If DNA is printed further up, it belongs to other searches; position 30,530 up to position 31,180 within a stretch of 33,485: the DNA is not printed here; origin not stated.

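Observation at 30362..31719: AT-rich three-gene cassette (small soluble protein, zinc-ribbon/glycine-zipper protein, polytopic membrane protein) with no recognisable family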

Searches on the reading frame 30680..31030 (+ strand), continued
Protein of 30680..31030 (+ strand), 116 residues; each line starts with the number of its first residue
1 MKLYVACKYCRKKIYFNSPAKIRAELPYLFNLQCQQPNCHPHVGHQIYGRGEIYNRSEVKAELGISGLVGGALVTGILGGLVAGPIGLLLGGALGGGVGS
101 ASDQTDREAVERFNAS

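Call 103: fold_search(model_id=the predicted structure, library=viral)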
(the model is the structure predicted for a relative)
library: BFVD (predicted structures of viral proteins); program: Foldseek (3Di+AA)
matches with E <= 10: 58; with E <= 0.001: 0
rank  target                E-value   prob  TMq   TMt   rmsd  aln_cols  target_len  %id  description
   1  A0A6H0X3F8            6.6e-01  0.08  0.13  0.25   4.0        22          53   32  Uncharacterized protein [Klebsiella phage LASTA]
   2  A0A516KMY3            9.8e-01  0.06  0.23  0.25  15.3       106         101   13  Uncharacterized protein [Bacillus phage vB_BmeM-Goe8]
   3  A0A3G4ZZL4            1.0e+00  0.03  0.17  0.09  14.5       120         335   12  Uncharacterized protein [Edafosvirus sp.]
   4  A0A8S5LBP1            1.2e+00  0.12  0.26  0.40   6.4        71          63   14  Uncharacterized protein [Siphoviridae sp. ctuHg3]
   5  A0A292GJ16            1.3e+00  0.06  0.18  0.21   8.5        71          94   10  (no name in the UniProt tables at hand)
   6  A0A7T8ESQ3            1.4e+00  0.04  0.16  0.13  11.0        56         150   18  (no name in the UniProt tables at hand)
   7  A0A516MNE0            1.7e+00  0.07  0.18  0.33   6.7        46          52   22  (no name in the UniProt tables at hand)
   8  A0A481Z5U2            2.2e+00  0.02  0.15  0.07  23.7       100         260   19  Uncharacterized protein [Pithovirus LCPAC202]
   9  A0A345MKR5            2.6e+00  0.03  0.18  0.21  10.7        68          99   12  (no name in the UniProt tables at hand)
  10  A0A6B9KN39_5          2.6e+00  0.01  0.15  0.02  18.9       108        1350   16  Genome polyprotein (Fragment) [Atrato Flavi-like virus 1]
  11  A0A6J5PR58            3.5e+00  0.08  0.18  0.32   2.5        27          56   15  Uncharacterized protein [uncultured Caudovirales phage]
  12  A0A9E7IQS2            3.7e+00  0.06  0.18  0.42   2.9        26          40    8  (no name in the UniProt tables at hand)
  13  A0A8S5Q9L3            3.7e+00  0.03  0.15  0.26   6.3        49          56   14  Uncharacterized protein [Siphoviridae sp. ctoic9]
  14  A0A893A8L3            3.7e+00  0.03  0.16  0.16   9.0        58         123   14  RNA-dependent RNA polymerase [Solemoviridae sp.]
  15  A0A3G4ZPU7            3.7e+00  0.01  0.17  0.08  18.2       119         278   10  Uncharacterized protein [Terrestrivirus sp.]
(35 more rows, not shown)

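Call 106: search_protein_families(library=pfam, alignment_id=A12, max_evalue=0.01)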
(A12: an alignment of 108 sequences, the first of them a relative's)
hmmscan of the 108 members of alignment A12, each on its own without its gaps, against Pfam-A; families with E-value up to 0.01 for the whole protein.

A. member 1, P0001 (116 aa): 1 family
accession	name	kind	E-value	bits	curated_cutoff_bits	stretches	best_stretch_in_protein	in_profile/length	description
PF20721.2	C19orf12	-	8.6e-05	22.8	30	1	66-105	45-82/163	C19orf12-like protein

B. families by the number of members that match (of 108 scanned): 27 families (the first 25 are shown)
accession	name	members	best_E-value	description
PF20721.2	C19orf12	67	1.3e-06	C19orf12-like protein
PF04306.18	DUF456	60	1e-06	Protein of unknown function (DUF456)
PF13441.11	Gly-zipper_YMGG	41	1.8e-08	YMGG-like Gly-zipper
PF13488.11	Gly-zipper_Omp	36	4.4e-07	Glycine zipper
PF21724.2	DUF6861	31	2.4e-06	Family of unknown function (DUF6861)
PF19180.5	DUF5862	11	0.00068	Family of unknown function (DUF5862)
PF05433.20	Rick_17kDa_Anti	10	0.00015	Glycine zipper 2TM domain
PF06897.17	DUF1269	9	0.00095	Protein of unknown function (DUF1269)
PF10439.15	Bacteriocin_IIc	6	0.00083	Bacteriocin class II with double-glycine leader peptide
PF13436.11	Gly-zipper_OmpA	2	0.00028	Glycine-zipper domain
PF02466.24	Tim17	2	0.0012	Tim17/Tim22/Tim23/Pmp24 family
PF14522.11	Cytochrome_C7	2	0.0016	Cytochrome c7 and related cytochrome c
PF20159.5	YidB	2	0.0017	YidB-like protein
PF06120.16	Phage_HK97_TLTM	2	0.0018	Tail length tape measure protein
PF24463.1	DUF7577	2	0.004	Domain of unknown function (DUF7577)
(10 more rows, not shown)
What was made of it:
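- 30680..30865 (+): g2 N-terminal domain (aa 1-62). Predicted order is beta-beta-alpha-beta-beta-beta, with Cys knuckles C7-x2-C10 (30698-30709) and C34-x4-C39 (30779-30796). It is a putative structural Zn site. A few Cys-bearing members give weak Zn-ribbon Pfam hits (call 106).
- On C19orf12-like / Pfam Gly-zipper families: Of 108 relatives, 67 (C19orf12), 41 (YMGG) and 36 (Omp) match at E<=0.01, with best E values of 1e-6 to 1e-8, always through the Gly-rich segment (call 106).
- On Zinc ribbon / four-Cys structural Zn site: Single Cys-form members give weak Zn-ribbon Pfam hits (call 106).
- The Gly-zipper segment gives weak matches to the YMGG/OsmB-type, DUF456 and DUF1269 membrane families (call 106). 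Six of 108 g2 members weakly hit Bacteriocin_IIc through the Gly-rich segment (call 106).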
